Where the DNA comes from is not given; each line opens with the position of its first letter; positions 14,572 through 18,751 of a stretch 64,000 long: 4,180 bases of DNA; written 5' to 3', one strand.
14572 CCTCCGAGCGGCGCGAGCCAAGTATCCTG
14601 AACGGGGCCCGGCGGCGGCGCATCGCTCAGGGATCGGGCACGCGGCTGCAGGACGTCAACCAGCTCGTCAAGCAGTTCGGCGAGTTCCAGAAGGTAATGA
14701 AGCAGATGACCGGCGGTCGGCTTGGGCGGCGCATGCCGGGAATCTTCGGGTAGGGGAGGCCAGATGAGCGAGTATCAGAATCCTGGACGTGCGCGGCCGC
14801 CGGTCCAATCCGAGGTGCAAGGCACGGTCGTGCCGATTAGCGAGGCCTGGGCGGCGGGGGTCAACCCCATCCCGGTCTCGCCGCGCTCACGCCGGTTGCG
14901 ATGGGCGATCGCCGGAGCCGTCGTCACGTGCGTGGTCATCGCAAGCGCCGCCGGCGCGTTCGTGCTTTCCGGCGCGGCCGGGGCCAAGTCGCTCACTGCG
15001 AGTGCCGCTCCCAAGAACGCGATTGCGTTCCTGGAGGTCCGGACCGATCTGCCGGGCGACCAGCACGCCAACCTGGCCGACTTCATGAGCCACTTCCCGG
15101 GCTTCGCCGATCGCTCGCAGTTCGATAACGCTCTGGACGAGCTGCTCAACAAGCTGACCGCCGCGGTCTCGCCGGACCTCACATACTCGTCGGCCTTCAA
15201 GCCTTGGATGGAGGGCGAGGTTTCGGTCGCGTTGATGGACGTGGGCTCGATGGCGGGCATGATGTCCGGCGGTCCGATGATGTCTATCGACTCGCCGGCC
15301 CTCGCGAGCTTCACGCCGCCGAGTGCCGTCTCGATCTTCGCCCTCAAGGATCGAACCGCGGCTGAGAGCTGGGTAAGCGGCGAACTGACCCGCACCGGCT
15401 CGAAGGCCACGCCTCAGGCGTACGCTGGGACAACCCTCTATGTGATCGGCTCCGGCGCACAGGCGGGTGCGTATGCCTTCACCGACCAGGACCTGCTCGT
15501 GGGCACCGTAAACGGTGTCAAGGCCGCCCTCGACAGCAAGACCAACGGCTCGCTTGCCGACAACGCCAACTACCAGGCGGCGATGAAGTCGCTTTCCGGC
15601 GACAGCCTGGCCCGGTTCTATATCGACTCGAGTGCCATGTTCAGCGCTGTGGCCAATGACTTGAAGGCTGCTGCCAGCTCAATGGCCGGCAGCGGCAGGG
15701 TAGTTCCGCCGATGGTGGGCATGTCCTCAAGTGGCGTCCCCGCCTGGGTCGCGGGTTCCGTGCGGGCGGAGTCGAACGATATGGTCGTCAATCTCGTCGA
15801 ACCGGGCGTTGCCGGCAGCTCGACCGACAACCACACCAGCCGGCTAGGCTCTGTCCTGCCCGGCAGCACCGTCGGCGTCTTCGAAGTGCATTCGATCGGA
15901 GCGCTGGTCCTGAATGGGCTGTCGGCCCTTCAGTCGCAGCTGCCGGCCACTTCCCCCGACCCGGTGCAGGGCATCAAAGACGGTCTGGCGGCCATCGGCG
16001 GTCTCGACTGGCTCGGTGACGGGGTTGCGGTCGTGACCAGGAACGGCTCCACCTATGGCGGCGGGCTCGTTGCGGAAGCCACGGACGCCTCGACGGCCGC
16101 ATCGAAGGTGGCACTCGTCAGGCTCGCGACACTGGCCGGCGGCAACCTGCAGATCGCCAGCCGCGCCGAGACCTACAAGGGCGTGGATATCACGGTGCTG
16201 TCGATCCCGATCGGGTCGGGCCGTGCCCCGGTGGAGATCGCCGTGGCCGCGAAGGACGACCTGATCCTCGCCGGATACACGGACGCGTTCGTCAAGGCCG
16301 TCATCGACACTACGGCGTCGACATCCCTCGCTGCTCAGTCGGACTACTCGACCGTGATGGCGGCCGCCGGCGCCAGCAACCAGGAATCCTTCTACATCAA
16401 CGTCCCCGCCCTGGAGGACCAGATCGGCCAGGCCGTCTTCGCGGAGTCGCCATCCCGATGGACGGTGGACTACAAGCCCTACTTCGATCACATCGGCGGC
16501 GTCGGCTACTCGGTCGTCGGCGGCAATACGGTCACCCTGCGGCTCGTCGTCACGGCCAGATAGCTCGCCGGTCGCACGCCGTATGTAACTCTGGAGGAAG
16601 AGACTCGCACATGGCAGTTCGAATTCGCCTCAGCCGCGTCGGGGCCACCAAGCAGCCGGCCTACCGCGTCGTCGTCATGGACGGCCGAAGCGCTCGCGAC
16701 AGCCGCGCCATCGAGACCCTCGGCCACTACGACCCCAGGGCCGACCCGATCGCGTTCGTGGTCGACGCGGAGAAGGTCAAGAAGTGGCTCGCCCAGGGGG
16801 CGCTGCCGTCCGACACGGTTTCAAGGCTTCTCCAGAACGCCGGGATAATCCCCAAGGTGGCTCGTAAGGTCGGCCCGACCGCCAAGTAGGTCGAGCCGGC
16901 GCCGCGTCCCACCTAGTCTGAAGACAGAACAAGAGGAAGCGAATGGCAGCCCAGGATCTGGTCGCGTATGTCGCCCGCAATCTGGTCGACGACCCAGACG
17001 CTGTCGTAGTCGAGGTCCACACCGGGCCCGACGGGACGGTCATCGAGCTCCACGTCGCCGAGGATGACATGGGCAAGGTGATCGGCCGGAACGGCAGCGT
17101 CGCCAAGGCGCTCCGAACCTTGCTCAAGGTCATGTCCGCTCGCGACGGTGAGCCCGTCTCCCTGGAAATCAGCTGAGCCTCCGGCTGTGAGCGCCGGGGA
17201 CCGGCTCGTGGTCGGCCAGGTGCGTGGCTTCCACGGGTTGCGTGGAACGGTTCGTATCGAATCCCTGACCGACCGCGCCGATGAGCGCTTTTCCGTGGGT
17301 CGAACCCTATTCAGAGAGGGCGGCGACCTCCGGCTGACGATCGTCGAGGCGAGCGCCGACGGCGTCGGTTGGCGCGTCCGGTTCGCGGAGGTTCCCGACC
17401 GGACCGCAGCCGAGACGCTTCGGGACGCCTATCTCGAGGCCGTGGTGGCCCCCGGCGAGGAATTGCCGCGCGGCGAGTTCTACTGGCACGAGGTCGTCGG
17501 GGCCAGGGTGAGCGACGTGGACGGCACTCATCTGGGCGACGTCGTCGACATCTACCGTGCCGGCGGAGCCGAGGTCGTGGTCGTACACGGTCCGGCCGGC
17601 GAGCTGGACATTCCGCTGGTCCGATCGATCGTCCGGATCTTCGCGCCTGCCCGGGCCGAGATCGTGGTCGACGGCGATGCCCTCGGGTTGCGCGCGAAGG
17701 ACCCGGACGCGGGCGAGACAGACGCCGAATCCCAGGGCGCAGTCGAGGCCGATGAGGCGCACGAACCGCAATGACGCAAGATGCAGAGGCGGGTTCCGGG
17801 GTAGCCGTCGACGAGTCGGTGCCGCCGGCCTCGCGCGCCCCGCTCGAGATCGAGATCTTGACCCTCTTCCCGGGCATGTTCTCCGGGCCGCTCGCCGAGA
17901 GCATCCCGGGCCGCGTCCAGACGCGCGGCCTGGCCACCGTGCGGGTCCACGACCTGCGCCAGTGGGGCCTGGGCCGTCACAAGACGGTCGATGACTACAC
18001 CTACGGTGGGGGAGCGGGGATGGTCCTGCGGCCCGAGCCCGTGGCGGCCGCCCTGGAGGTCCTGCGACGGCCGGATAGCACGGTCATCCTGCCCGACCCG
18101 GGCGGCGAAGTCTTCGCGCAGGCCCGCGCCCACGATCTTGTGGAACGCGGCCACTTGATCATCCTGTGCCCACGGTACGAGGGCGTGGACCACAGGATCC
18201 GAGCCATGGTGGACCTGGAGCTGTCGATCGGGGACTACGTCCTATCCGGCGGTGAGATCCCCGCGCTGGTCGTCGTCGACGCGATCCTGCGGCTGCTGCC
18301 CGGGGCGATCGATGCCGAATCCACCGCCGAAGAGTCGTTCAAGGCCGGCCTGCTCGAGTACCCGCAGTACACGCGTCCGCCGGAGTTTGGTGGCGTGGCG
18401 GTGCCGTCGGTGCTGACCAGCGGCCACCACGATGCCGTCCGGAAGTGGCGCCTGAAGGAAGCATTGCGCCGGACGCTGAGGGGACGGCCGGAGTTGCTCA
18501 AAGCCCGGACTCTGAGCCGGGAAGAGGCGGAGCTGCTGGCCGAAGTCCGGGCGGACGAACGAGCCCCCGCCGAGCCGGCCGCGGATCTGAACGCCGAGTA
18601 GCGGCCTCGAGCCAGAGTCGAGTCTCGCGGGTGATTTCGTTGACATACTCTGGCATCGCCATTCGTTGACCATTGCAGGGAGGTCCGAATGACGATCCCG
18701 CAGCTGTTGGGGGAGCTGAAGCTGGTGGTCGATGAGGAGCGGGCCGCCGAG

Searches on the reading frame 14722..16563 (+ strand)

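Call 3: search_protein_families(library=pfam, proteins=[window:14722-16563:+], max_evalue=0.01)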
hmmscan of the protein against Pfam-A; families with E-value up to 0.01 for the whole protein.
window:14722-16563:+ (613 aa): 1 family
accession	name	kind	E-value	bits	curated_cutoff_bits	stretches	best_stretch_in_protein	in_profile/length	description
PF11832.13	DUF3352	-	3.7e-19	69.2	26.8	1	64-599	2-521/536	Protein of unknown function (DUF3352)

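Call 4: search_protein_families(library=ncbifam, proteins=[window:14722-16563:+], max_evalue=0.01)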
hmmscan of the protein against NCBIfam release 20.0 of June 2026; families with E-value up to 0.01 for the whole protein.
window:14722-16563:+ (613 aa): 0 families

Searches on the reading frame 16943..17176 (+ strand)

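Call 3: search_protein_families(library=pfam, proteins=[window:16943-17176:+], max_evalue=0.01)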
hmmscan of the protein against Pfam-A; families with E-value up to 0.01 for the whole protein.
window:16943-17176:+ (77 aa): 3 families
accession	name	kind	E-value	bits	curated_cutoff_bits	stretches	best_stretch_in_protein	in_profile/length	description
PF13083.13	KH_KhpA-B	-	1.6e-22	79.6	32.1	1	4-76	1-73/73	KhpA/KhpB, KH domain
PF00013.35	KH_1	-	0.0037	17.4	21.5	1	34-59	2-27/66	KH domain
PF07650.23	KH_2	-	0.0053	17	22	1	35-76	28-70/78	KH domain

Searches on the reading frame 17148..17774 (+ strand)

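Call 3: search_protein_families(library=pfam, proteins=[window:17148-17774:+], max_evalue=0.01)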
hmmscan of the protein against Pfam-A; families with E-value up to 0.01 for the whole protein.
window:17148-17774:+ (208 aa): 3 families
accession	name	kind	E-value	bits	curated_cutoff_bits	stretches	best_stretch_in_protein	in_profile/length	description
PF01782.24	RimM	-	2.9e-16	59.9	23.5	1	21-97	1-79/84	RimM N-terminal domain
PF24986.1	PRC_RimM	-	7.9e-06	25.9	27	1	113-164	1-53/69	RimM PRC barrel domain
PF05239.21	PRC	-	0.00092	19.6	21.2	1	109-140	2-36/78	PRC-barrel domain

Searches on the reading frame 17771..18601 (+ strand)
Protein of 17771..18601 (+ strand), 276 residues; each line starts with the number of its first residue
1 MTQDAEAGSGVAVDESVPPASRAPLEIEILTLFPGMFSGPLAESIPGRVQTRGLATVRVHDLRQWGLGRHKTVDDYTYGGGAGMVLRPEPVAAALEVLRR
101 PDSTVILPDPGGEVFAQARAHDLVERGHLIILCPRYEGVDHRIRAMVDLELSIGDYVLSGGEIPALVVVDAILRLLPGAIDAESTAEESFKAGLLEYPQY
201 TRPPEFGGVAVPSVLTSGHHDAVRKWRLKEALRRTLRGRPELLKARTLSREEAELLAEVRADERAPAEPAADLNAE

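Call 3: search_protein_families(library=pfam, proteins=[window:17771-18601:+], max_evalue=0.01)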
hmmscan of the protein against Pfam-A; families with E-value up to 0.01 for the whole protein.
window:17771-18601:+ (276 aa): 1 family
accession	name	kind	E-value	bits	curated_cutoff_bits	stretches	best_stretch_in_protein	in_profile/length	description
PF01746.26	tRNA_m1G_MT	-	1.2e-55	188.7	27.3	1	47-240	2-195/195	tRNA (Guanine-1)-methyltransferase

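Call 9: find_related_loci(query=window:17771-18601:+, collection=genome_contigs, flank=8000)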
Query window:17771-18601:+ (276 aa) in genome_contigs; peptide patterns used: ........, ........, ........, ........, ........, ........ (x = any residue, [..] = any of these).
599 stretches matched a pattern (row limit reached: there are more); 18 encode a relative of the query (tblastn E <= 1e-3); 18 distinct loci.
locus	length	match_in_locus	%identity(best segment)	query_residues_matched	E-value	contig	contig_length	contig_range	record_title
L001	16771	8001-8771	86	19-276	2e-144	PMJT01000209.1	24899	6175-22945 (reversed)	MAG: Chloroflexi bacterium isolate fen_1046 73.20120600_E2D.42_contig_4818, whole genome shotgun sequence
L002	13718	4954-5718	81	14-268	9e-137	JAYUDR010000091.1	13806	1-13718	MAG: Chloroflexota bacterium isolate GFS_7238 GFS_7238_90, whole genome shotgun sequence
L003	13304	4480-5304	79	1-276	4e-136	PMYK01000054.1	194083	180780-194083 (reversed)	MAG: Chloroflexi bacterium isolate fen_1029 73.20110800_E2D.56_contig_2327, whole genome shotgun sequence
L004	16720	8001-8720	85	24-263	2e-132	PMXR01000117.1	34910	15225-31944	MAG: Chloroflexi bacterium isolate fen_1026 73.20110800_E1D.52_contig_8705, whole genome shotgun sequence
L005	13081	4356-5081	82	24-265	3e-131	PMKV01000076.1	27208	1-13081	MAG: Chloroflexi bacterium isolate fen_1042 73.20120600_E1D.47_contig_21310, whole genome shotgun sequence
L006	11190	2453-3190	80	15-262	1e-130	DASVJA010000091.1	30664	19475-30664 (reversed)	MAG TPA_asm: Candidatus Limnocylindrales bacterium isolate SMAG_U3007 k141_493880, whole genome shotgun sequence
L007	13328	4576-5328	47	25-262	1e-63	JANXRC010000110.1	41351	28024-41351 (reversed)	MAG: Rhodocyclaceae bacterium isolate GL140_6_concoct_142 GL140_6_k141_2301658, whole genome shotgun sequence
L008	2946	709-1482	47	25-270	7e-62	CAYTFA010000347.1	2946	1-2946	MAG TPA_asm: uncultured Rhodocyclaceae bacterium isolate binchicken_co197_24 genome assembly, contig: NODE_81623_length_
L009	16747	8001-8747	46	25-260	1e-61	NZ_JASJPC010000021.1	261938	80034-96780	MAG: Sulfuritalea sp. isolate MAG_121 NODE_20_length_261938_cov_241.704754, whole genome shotgun sequence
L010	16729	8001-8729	47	25-262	1e-61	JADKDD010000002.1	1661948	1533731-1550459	MAG: Rhodocyclaceae bacterium isolate OdNW_18-Q3-R42-56_BAT3C.215 tig00000156-10-16625490, whole genome shotgun sequence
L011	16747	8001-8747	47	25-260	8e-62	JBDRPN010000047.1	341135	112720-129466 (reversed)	MAG: Pseudomonadota bacterium isolate MEGAHIT-group-2.120 k141_99509, whole genome shotgun sequence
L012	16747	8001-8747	46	25-260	3e-61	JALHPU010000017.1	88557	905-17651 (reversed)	MAG: Sulfuritalea sp. isolate bin.273 c_000000001568, whole genome shotgun sequence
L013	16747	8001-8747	46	25-260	8e-61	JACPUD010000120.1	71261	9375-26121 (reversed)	MAG: Rhodocyclales bacterium isolate NC_groundwater_749_Ag_S-0.1um_64_25 JBCH_GD18_4_SO1_S176_scaffold_648488, whole gen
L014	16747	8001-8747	46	25-260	5e-61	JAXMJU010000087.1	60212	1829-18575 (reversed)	MAG: Sulfuritalea sp. isolate G9_concoct.bin.37 k141_305605, whole genome shotgun sequence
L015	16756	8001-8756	46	25-267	3e-60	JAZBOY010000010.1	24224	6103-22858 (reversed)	MAG: Halieaceae bacterium isolate bin.529 k117_326259, whole genome shotgun sequence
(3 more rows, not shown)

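Call 28: search_protein_families(library=pfam, proteins=[L005:5749-6960:+, L006:4567-5532:+], max_evalue=0.01)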
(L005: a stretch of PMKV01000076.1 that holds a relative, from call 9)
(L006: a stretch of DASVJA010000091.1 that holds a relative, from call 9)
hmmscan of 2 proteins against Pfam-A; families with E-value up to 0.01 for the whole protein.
L005:5749-6960:+ (403 aa): 2 families
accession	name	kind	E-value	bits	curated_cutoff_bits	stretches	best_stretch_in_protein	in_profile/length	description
PF13205.12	Big_5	-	5.6e-09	37.1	23.6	1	135-233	4-103/105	Bacterial Ig-like domain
PF00188.32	CAP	-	0.0022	19.3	21.1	1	293-394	14-110/117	Cysteine-rich secretory protein family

L006:4567-5532:+ (321 aa): 1 family
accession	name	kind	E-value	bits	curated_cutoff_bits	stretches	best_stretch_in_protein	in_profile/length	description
PF00188.32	CAP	-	0.0017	19.6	21.1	1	219-316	23-114/117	Cysteine-rich secretory protein family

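Call 81: find_related_loci(query=window:17771-18601:+, collection=metagenome_contigs, flank=4500)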
Query window:17771-18601:+ (276 aa) in metagenome_contigs; peptide patterns used: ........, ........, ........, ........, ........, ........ (x = any residue, [..] = any of these).
600 stretches matched a pattern (row limit reached: there are more); 29 encode a relative of the query (tblastn E <= 1e-3); 29 distinct loci.
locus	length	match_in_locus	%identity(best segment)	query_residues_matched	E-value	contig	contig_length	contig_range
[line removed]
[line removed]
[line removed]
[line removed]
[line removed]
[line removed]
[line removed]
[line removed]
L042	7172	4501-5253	82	18-268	1e-136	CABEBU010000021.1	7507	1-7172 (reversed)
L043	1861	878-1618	83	22-268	8e-147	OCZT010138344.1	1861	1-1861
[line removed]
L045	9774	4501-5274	80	8-267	2e-134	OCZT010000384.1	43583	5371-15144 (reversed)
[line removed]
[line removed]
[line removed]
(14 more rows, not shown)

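Call 85: search_protein_families(library=pfam, proteins=[L039:2700-3296:+, L039:3293-4561:+, L044:2513-4006:-], max_evalue=0.001)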
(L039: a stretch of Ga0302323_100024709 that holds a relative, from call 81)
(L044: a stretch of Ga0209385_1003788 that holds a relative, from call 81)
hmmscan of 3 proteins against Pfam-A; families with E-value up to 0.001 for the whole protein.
L039:2700-3296:+ (198 aa): 1 family
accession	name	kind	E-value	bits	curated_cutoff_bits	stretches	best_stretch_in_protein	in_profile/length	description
PF05076.18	SUFU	-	5.5e-13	49.6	25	1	92-191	70-171/172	Suppressor of fused protein (SUFU)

L039:3293-4561:+ (422 aa): 8 families
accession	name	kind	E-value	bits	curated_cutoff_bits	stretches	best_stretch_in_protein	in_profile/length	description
PF07719.23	TPR_2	-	1.4e-11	44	27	1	149-180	1-32/34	Tetratricopeptide repeat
PF13424.12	TPR_12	-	1.9e-11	44.4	30.1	1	148-220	2-73/77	Tetratricopeptide repeat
PF00515.34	TPR_1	-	7.8e-09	35.4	27.8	1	149-179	1-31/34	Tetratricopeptide repeat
PF13181.12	TPR_8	-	1.9e-08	34.3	25.7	0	154-180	6-32/34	Tetratricopeptide repeat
PF13428.12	TPR_14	-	1.3e-07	32.1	23.5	0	151-181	3-33/44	Tetratricopeptide repeat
PF13174.12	TPR_6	-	1.7e-06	28.7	26.3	0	197-224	5-32/33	Tetratricopeptide repeat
PF12968.13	DUF3856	-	3.8e-05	24.1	27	0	243-309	63-131/143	Domain of Unknown Function (DUF3856)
PF13374.12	TPR_10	-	6.1e-05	23.3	27.5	0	149-179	2-32/42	Tetratricopeptide repeat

L044:2513-4006:- (497 aa): 3 families
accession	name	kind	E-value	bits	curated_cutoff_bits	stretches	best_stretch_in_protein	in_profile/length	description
PF00152.25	tRNA-synt_2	-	4.8e-81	272.6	25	1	151-489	2-307/308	tRNA synthetases class II (D, K and N)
PF01336.31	tRNA_anti-codon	-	1.2e-11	44.8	27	1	60-134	2-75/75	OB-fold nucleic acid binding domain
PF01409.25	tRNA-synt_2d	-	7.5e-06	26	19.8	0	459-484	211-236/246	tRNA synthetases class II core domain (F)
